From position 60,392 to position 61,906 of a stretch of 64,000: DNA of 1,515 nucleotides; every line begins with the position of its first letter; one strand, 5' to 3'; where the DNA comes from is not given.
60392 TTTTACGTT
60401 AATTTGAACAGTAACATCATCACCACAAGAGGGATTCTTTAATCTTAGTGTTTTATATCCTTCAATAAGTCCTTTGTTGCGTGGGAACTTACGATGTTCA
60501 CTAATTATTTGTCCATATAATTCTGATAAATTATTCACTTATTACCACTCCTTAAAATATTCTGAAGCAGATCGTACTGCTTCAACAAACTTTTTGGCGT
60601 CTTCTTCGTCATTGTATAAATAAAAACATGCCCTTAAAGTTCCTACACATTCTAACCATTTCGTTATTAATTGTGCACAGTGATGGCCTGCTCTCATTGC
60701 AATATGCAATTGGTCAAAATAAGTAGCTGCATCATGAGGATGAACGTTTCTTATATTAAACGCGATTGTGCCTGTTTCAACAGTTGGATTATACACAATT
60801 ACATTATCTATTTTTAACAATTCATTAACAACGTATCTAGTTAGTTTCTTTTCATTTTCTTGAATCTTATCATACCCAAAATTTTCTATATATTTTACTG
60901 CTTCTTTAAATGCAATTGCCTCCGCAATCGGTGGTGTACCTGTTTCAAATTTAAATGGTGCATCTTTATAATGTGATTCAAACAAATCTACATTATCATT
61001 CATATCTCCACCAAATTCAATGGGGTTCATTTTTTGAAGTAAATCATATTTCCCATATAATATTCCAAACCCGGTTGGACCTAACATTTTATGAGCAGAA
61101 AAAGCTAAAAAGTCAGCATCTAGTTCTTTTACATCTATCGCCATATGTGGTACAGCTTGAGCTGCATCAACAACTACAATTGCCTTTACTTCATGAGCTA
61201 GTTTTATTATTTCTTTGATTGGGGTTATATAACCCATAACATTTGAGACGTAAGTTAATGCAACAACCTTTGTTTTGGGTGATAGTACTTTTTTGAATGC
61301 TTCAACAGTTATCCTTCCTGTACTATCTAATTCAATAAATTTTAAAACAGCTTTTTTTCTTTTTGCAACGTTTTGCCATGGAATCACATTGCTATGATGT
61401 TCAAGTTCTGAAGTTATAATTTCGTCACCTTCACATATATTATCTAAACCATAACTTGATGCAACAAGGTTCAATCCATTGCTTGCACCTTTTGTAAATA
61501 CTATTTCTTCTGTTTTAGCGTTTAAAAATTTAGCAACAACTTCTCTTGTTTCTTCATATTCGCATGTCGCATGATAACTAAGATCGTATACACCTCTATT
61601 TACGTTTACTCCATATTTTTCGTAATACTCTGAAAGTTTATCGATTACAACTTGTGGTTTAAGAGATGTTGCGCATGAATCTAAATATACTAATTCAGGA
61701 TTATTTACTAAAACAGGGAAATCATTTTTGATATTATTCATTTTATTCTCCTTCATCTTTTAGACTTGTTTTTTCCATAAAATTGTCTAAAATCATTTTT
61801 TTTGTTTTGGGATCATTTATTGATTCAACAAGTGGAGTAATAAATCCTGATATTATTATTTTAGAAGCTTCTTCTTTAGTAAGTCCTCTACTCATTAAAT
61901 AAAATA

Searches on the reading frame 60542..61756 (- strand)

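Call 71: search_protein_families(library=ncbifam, proteins=[window:60542-61756:-], max_evalue=1e-10)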
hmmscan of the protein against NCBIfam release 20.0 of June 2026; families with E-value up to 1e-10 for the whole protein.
window:60542-61756:- (404 aa): 18 families
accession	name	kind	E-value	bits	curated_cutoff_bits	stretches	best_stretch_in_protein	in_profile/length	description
TIGR01979.1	sufS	subfamily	3.2e-154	513.6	475.1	1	8-402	2-403/403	SufS family cysteine desulfurase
NF041166.1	f2_encap_cargo1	exception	2.1e-131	440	800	1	5-395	226-621/623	family 2A encapsulin nanocompartment cargo protein cysteine desulfurase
NF006791.0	PRK09295.1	equivalog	3.2e-115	385.4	661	1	6-395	5-399/406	cysteine desulfurase SufS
NF008126.0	PRK10874.1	equivalog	1.1e-103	347.5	607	1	1-401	1-399/401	cysteine desulfurase CsdA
TIGR03392.1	FeS_syn_CsdA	equivalog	3.3e-99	332.7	493.6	1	7-402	4-397/398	cysteine desulfurase CsdA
TIGR01977.1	am_tr_V_EF2568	hypoth_equivalog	1.6e-71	241.3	377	1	23-395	1-374/376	cysteine desulfurase family protein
TIGR01976.1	am_tr_V_VC1184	hypoth_equivalog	4.3e-66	223.8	352.35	1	6-394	3-401/401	cysteine desulfurase-like protein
NF040779.1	Sec_lyase_SclA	exception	6.4e-51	173.4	525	1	23-374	1-348/378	selenocysteine lyase SclA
TIGR03402.1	FeS_nifS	equivalog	2.3e-42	145.1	530.75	1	23-253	1-226/379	cysteine desulfurase NifS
TIGR03235.1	DNA_S_dndA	equivalog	1e-36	127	480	1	24-253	1-232/353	cysteine desulfurase DndA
NF010611.0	PRK14012.1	equivalog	1.4e-34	119.7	548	1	23-249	7-234/406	IscS subfamily cysteine desulfurase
TIGR02006.1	IscS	equivalog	1.4e-32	113.2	643.2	1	23-250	5-231/402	IscS subfamily cysteine desulfurase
TIGR03403.1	nifS_epsilon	equivalog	1.6e-30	106.2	587.7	1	23-361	1-325/382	NifS family cysteine desulfurase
NF002806.0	PRK02948.1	subfamily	1.2e-24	87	304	1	22-235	1-212/381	IscS subfamily cysteine desulfurase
TIGR04343.1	egtE_PLP_lyase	equivalog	4.7e-19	68.4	400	1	23-332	15-306/370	ergothioneine biosynthesis PLP-dependent enzyme EgtE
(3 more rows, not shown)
